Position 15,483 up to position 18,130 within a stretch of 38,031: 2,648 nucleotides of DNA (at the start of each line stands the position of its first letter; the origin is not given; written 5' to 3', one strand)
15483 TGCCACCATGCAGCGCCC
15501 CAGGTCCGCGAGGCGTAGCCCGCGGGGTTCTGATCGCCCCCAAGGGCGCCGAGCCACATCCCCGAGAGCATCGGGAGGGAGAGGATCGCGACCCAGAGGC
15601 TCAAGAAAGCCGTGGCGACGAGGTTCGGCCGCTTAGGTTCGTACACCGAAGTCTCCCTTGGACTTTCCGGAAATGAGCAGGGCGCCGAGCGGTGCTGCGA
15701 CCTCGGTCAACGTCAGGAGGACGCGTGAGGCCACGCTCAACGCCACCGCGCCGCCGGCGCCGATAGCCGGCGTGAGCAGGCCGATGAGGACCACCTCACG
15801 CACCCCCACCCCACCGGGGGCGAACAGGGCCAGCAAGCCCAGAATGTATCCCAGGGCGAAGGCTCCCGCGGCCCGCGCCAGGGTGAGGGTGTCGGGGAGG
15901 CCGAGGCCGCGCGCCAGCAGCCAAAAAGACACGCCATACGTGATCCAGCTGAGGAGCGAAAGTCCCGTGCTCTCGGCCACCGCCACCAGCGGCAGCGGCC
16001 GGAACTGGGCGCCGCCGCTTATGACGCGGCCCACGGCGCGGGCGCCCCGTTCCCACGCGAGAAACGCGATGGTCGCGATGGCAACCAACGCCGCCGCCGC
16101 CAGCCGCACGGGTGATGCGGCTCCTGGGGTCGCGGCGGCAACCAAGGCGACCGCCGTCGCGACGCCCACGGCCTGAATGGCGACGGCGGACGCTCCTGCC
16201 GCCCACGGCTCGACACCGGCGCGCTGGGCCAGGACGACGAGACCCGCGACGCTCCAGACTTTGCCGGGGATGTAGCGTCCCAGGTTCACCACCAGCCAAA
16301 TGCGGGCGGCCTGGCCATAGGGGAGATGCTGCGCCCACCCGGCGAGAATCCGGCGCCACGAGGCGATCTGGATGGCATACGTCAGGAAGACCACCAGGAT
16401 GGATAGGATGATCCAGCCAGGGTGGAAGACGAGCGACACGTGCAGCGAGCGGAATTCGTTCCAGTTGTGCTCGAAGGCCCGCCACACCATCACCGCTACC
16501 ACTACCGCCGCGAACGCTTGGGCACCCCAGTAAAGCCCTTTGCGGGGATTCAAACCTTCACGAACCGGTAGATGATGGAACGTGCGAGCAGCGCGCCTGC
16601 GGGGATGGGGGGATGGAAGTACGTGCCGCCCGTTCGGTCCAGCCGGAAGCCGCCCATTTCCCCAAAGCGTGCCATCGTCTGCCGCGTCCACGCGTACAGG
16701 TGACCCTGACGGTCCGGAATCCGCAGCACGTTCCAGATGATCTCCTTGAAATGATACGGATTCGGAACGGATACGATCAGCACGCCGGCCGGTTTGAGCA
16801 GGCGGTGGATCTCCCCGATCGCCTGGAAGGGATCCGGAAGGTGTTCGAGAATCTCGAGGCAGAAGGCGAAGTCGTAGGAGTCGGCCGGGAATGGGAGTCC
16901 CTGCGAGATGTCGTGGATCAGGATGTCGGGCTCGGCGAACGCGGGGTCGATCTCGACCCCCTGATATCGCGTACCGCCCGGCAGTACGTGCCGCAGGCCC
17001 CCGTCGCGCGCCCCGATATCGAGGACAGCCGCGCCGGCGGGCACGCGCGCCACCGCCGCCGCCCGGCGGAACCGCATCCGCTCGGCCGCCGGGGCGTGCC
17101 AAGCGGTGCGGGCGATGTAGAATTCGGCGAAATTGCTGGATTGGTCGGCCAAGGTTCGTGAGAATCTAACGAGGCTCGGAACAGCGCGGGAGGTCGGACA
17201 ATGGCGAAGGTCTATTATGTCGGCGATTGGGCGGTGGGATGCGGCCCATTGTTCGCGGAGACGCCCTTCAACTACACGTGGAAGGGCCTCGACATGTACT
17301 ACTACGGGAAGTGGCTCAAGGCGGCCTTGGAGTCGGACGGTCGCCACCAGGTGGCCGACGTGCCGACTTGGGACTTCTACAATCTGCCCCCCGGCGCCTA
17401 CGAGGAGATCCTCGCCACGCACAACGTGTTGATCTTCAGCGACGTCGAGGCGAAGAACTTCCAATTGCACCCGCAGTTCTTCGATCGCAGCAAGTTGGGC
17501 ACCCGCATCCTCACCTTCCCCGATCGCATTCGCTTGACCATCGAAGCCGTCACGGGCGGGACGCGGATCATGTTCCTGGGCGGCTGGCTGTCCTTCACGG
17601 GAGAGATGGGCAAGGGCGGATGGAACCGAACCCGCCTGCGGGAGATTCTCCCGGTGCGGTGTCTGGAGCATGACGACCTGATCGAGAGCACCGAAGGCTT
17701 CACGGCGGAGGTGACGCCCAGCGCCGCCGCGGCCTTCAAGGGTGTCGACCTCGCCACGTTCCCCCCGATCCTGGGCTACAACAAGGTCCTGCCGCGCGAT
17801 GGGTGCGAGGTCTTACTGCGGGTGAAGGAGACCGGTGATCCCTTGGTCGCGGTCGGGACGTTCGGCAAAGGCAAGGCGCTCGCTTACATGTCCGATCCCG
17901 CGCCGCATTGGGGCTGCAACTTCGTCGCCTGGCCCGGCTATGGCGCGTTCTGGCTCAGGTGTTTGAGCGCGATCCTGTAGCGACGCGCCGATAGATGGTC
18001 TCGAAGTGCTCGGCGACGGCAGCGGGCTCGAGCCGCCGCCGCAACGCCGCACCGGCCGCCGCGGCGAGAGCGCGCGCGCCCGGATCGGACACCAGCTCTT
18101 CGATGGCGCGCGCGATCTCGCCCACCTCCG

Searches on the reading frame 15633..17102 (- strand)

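Call 38: search_protein_families(library=pfam, proteins=[window:15633-17102:-], max_evalue=0.0001)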
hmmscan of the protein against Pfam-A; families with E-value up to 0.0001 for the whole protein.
window:15633-17102:- (489 aa): 1 family
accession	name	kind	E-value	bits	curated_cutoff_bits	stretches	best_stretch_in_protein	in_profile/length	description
PF03706.18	LPG_synthase_TM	-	2.3e-14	54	33.4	1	197-463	3-294/302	Lysylphosphatidylglycerol synthase TM region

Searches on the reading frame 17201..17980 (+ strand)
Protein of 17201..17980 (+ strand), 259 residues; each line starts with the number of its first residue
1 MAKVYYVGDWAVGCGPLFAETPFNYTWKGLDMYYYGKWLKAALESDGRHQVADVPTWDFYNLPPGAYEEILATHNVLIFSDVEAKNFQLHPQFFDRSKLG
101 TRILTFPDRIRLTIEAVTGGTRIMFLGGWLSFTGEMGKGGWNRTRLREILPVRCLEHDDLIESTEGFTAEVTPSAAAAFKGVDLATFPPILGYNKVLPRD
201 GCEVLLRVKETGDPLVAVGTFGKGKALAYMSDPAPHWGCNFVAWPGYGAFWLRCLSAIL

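Call 38: search_protein_families(library=pfam, proteins=[window:17201-17980:+], max_evalue=0.0001)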
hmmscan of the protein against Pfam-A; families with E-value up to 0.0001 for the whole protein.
window:17201-17980:+ (259 aa): 1 family
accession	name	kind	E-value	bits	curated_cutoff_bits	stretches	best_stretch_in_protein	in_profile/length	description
PF07090.17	GATase1_like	-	3.6e-49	168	27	1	37-258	32-245/247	Putative glutamine amidotransferase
